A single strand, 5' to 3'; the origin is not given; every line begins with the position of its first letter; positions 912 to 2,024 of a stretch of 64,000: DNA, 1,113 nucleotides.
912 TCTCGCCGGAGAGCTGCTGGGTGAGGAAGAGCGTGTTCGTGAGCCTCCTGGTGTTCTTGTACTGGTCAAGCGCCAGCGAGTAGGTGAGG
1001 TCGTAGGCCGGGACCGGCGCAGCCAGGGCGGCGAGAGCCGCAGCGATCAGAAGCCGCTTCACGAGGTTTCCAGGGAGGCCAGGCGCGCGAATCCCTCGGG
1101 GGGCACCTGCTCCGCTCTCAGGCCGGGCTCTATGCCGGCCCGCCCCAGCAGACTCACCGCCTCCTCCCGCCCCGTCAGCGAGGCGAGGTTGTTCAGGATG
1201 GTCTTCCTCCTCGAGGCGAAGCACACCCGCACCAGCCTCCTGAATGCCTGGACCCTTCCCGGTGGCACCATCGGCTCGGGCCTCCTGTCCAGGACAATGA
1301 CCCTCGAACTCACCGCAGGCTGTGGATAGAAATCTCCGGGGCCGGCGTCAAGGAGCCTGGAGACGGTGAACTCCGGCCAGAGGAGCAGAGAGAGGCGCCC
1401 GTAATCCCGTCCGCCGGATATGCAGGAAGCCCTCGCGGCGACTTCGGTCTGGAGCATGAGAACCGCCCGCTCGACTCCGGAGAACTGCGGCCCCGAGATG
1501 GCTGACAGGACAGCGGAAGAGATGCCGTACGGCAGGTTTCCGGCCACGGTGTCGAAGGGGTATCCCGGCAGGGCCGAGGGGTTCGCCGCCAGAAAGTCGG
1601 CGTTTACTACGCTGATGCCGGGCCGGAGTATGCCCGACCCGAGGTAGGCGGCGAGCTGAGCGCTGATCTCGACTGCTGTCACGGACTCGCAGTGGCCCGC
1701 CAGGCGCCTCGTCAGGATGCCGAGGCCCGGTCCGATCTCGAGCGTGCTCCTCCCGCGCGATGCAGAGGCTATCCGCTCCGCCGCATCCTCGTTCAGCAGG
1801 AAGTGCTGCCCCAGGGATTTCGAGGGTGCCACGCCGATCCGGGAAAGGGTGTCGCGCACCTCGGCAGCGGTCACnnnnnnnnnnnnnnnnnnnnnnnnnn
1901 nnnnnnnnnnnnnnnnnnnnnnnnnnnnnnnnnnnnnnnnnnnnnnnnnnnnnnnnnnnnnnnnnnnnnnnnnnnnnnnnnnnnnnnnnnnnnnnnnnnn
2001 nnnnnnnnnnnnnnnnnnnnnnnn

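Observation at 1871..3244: TatD nuclease/hydrolase fused to a small radical SAM domain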

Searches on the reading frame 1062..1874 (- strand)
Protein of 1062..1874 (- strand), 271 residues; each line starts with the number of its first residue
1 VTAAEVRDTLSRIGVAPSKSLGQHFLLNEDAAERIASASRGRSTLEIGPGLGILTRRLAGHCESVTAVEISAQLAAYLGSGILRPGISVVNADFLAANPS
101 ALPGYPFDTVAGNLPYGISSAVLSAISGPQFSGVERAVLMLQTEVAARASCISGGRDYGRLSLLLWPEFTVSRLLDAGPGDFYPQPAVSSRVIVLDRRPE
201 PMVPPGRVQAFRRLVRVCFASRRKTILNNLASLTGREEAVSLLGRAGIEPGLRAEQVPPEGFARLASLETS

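Call 55: search_protein_families(library=pfam, proteins=[window:1062-1874:-], max_evalue=0.00001)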
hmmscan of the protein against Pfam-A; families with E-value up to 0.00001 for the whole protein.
window:1062-1874:- (271 aa): 1 family
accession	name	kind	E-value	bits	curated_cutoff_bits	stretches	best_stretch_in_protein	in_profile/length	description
PF00398.26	RrnaAD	-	5e-41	141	24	1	19-266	6-258/263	Ribosomal RNA adenine dimethylase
